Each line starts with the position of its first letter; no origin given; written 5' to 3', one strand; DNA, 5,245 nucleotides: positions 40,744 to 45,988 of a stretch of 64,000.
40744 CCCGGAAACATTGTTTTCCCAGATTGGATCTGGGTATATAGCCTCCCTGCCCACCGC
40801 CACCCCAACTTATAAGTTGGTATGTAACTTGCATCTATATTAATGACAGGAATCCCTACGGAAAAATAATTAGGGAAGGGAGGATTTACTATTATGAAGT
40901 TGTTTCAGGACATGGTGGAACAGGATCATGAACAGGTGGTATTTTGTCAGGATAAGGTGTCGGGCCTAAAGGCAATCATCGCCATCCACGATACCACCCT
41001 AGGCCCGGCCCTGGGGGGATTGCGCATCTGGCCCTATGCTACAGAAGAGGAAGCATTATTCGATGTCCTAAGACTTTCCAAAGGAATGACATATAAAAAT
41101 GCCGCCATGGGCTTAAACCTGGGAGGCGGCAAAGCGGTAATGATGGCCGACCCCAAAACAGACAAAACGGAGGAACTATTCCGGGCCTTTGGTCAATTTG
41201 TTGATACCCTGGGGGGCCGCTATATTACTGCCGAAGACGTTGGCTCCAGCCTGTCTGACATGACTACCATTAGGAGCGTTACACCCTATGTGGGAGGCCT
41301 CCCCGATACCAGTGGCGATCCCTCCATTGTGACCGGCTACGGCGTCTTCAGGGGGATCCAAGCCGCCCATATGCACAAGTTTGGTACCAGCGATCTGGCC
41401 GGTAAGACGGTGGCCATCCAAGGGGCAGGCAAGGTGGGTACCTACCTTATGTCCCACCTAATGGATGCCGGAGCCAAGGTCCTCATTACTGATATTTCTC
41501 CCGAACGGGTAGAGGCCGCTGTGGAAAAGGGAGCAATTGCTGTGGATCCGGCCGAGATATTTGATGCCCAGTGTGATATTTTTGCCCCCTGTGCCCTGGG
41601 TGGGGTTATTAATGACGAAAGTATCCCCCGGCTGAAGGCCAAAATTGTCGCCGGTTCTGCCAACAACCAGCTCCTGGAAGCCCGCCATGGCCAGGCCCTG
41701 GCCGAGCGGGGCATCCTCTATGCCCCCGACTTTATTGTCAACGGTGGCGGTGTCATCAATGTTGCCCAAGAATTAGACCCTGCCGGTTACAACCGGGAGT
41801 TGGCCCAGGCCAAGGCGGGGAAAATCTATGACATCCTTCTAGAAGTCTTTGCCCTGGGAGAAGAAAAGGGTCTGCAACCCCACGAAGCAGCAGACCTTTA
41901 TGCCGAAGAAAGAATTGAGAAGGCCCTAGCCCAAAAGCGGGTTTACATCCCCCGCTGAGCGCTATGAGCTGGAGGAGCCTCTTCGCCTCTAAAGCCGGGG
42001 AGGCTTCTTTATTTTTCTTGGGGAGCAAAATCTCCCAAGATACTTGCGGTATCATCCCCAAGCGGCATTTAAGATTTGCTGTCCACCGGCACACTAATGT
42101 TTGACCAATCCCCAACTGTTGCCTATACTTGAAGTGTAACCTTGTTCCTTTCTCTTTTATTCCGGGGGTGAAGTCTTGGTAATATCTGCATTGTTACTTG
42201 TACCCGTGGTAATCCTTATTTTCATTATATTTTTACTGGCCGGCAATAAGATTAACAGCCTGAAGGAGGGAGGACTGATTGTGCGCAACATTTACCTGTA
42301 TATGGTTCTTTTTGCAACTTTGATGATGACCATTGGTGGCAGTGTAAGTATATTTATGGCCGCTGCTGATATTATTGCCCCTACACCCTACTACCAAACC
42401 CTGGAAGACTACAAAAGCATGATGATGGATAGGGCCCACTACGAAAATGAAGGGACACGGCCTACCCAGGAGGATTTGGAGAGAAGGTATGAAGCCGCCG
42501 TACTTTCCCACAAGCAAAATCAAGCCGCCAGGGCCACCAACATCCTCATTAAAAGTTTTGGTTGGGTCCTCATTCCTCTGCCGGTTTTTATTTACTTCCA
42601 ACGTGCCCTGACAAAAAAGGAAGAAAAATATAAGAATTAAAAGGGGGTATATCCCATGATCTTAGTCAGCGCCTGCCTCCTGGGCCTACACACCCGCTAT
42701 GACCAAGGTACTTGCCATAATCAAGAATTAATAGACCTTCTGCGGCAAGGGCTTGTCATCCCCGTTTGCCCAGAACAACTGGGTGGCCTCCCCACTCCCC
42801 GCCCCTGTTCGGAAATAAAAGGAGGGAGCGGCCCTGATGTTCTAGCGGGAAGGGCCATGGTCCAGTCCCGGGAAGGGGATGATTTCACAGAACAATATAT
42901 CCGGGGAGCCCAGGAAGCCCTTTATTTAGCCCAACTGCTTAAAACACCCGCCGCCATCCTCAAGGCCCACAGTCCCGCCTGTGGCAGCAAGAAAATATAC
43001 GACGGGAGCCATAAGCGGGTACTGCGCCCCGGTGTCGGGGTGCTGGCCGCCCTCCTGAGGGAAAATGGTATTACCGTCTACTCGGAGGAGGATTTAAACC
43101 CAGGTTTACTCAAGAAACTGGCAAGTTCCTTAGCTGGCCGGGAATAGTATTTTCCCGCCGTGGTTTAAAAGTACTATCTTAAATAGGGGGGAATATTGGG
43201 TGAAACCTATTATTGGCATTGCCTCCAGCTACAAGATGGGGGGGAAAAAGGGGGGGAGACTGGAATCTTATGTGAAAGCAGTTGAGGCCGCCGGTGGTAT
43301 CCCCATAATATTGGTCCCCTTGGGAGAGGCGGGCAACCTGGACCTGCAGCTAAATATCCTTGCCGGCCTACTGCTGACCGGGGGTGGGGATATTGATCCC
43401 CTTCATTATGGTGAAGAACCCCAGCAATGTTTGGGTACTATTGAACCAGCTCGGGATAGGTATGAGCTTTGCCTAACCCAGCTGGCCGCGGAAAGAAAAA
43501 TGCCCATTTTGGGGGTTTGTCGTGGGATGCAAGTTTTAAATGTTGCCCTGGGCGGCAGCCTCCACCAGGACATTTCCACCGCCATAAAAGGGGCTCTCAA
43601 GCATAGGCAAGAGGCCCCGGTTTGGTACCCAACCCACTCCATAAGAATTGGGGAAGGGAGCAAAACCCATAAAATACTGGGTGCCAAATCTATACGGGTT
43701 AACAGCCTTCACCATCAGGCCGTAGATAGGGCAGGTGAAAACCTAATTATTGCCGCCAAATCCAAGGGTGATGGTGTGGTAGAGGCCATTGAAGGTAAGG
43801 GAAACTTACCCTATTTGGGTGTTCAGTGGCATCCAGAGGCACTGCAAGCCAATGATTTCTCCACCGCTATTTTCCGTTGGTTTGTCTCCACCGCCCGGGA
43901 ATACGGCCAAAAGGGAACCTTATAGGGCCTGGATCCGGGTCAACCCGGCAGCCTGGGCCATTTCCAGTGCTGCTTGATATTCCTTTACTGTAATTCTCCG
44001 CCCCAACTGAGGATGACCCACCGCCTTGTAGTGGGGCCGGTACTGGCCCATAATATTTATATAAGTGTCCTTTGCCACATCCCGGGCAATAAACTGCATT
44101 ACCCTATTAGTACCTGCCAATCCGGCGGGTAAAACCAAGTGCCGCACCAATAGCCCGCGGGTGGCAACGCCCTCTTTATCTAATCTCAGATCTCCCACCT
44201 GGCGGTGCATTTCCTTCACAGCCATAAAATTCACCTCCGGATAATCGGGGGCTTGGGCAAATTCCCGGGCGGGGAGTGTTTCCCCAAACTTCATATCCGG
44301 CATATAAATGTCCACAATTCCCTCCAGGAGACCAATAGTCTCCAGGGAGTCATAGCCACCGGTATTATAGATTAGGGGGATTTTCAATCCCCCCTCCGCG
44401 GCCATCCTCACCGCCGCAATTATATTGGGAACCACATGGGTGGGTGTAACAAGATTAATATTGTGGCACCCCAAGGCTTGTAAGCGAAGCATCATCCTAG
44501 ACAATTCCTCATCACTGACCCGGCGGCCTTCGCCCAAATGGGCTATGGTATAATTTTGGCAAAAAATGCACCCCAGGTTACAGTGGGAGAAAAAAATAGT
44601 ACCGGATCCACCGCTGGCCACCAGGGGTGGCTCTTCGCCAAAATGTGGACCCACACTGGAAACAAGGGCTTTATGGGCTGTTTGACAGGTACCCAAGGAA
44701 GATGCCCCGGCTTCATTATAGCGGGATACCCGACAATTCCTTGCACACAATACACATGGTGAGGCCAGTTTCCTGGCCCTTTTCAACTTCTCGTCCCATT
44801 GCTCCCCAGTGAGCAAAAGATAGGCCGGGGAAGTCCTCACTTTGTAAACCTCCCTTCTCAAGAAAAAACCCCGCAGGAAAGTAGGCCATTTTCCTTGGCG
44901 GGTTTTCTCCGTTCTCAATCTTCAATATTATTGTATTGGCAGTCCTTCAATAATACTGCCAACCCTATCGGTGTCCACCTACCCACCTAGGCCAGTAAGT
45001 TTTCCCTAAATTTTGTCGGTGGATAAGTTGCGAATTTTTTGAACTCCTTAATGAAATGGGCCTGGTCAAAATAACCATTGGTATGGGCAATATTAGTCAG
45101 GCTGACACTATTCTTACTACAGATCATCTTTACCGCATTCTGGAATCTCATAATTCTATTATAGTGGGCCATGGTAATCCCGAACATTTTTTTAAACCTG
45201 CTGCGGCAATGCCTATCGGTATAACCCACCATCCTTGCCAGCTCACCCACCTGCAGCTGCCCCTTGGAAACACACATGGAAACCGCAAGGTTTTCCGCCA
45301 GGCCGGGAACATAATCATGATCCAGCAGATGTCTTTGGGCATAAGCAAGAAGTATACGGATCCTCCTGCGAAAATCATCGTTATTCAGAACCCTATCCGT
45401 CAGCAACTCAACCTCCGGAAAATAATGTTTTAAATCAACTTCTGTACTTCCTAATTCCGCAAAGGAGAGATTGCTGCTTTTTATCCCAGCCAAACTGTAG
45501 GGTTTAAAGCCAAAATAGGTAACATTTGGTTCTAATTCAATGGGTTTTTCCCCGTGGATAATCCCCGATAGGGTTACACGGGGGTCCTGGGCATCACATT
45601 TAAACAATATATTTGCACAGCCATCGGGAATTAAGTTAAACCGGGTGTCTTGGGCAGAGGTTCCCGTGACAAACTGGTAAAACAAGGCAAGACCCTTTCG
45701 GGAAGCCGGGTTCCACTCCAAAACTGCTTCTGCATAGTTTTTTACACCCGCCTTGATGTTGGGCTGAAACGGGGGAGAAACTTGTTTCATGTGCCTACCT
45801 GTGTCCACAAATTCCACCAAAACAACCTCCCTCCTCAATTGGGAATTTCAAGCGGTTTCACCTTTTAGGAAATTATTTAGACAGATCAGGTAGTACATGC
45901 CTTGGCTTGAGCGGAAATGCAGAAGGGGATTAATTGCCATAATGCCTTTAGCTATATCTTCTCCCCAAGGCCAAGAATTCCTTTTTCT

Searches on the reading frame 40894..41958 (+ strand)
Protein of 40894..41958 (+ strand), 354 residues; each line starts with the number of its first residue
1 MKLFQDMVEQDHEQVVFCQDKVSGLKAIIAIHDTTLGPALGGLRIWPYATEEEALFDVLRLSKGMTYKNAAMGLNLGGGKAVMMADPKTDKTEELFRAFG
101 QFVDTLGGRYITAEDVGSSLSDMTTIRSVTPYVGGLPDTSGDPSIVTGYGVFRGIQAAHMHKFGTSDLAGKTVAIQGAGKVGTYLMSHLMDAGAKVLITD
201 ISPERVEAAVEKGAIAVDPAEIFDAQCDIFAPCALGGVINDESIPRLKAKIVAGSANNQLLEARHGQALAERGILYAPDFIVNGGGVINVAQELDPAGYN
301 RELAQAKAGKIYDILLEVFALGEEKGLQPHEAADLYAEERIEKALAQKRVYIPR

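Call 9: search_protein_families(library=pfam, proteins=[window:40894-41958:+], max_evalue=0.01)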
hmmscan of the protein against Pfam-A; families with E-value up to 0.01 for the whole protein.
window:40894-41958:+ (354 aa): 12 families
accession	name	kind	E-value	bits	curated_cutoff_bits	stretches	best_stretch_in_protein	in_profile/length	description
PF02812.23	ELFV_dehydrog_N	-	2.6e-30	105.2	25.3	1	12-127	1-124/129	Glu/Leu/Phe/Val dehydrogenase, dimerisation domain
PF00208.27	ELFV_dehydrog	-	1.8e-21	77.4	23.4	2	213-344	98-236/241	Glutamate/Leucine/Phenylalanine/Valine dehydrogenase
PF02826.25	2-Hacid_dh_C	-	6.5e-06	26.1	25.1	1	161-229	27-94/178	D-isomer specific 2-hydroxyacid dehydrogenase, NAD binding domain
PF03446.21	NAD_binding_2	-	1.5e-05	25.5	21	1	173-230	2-59/161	NAD binding domain of 6-phosphogluconate dehydrogenase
PF00670.27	AdoHcyase_NAD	-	0.00012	22.7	27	1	168-253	21-106/162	S-adenosyl-L-homocysteine hydrolase, NAD binding domain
PF02254.24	TrkA_N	-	0.00028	21.6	23.8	1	173-216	1-44/116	TrkA-N domain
PF01488.26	Shikimate_DH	-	0.00031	21.3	24.3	1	166-212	8-55/138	Shikimate / quinate 5-dehydrogenase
PF03807.23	F420_oxidored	-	0.00048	21.1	21.6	1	173-221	2-55/94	NADP oxidoreductase coenzyme F420-dependent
PF13241.12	NAD_binding_7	-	0.00053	21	22.1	1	167-274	4-87/104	Putative NAD(P)-binding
PF02558.23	ApbA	-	0.00099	19.2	22.2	1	173-219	1-46/150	Ketopantoate reductase PanE/ApbA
PF03721.20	UDPG_MGDP_dh_N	-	0.0045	17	27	0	172-209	2-39/187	UDP-glucose/GDP-mannose dehydrogenase family, NAD binding domain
PF02737.24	3HCDH_N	-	0.0074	16.6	22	0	172-212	1-41/180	3-hydroxyacyl-CoA dehydrogenase, NAD binding domain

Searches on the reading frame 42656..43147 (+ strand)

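Call 9: search_protein_families(library=pfam, proteins=[window:42656-43147:+], max_evalue=0.01)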
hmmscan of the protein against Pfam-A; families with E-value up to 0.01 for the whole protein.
window:42656-43147:+ (163 aa): 1 family
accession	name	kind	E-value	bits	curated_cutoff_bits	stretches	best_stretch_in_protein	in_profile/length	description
PF04463.17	2-thiour_desulf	-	2.8e-40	138.1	34.7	1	2-146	1-141/141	2-thiouracil desulfurase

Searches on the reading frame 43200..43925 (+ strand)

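Call 9: search_protein_families(library=pfam, proteins=[window:43200-43925:+], max_evalue=0.01)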
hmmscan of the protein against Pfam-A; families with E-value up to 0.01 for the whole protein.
window:43200-43925:+ (241 aa): 2 families
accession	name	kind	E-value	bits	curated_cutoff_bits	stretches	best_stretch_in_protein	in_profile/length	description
PF07722.19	Peptidase_C26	-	6.4e-65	219.4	20.5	1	3-213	1-219/219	Peptidase C26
PF00117.34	GATase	-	2e-17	63.9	22.8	1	89-228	61-187/190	Glutamine amidotransferase class-I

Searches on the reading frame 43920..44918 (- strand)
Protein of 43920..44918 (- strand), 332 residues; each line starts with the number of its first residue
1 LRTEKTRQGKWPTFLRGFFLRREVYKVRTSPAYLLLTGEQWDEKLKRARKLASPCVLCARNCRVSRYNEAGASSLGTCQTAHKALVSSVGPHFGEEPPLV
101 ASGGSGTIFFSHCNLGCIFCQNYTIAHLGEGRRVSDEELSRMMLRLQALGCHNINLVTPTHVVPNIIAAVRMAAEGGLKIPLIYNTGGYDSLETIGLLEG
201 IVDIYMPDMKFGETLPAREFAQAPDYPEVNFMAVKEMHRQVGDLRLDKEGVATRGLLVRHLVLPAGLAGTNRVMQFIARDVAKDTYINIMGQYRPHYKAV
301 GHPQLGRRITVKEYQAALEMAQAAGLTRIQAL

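Call 9: search_protein_families(library=pfam, proteins=[window:43920-44918:-], max_evalue=0.01)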
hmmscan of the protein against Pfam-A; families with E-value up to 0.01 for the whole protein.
window:43920-44918:- (332 aa): 1 family
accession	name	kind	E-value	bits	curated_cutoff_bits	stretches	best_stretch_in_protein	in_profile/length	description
PF04055.27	Radical_SAM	-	6.1e-09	36.7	29.5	1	108-197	2-96/166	Radical SAM superfamily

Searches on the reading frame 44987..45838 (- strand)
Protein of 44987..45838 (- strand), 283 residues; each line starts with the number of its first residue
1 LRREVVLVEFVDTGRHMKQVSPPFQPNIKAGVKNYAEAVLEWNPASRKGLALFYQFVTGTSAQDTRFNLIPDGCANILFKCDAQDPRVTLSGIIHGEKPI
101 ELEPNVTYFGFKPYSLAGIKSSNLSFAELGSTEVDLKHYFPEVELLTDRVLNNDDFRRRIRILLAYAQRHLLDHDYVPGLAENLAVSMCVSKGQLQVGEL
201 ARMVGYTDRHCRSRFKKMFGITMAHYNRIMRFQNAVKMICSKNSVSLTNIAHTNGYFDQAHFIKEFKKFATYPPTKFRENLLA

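Call 10: search_protein_families(library=pfam, proteins=[window:44987-45838:-], max_evalue=0.01)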
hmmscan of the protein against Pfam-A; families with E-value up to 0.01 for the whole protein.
window:44987-45838:- (283 aa): 3 families
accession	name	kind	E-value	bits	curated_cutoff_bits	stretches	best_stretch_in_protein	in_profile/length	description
PF12833.13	HTH_18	-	1.8e-15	57.4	33.6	1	200-279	1-79/80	Helix-turn-helix domain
PF00165.29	HTH_AraC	-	1.5e-05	25.4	26.6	0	244-268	8-31/42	Bacterial regulatory helix-turn-helix proteins, AraC family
PF20240.3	DUF6597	-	0.0015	19.1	27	1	58-117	20-85/103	Domain of unknown function (DUF6597)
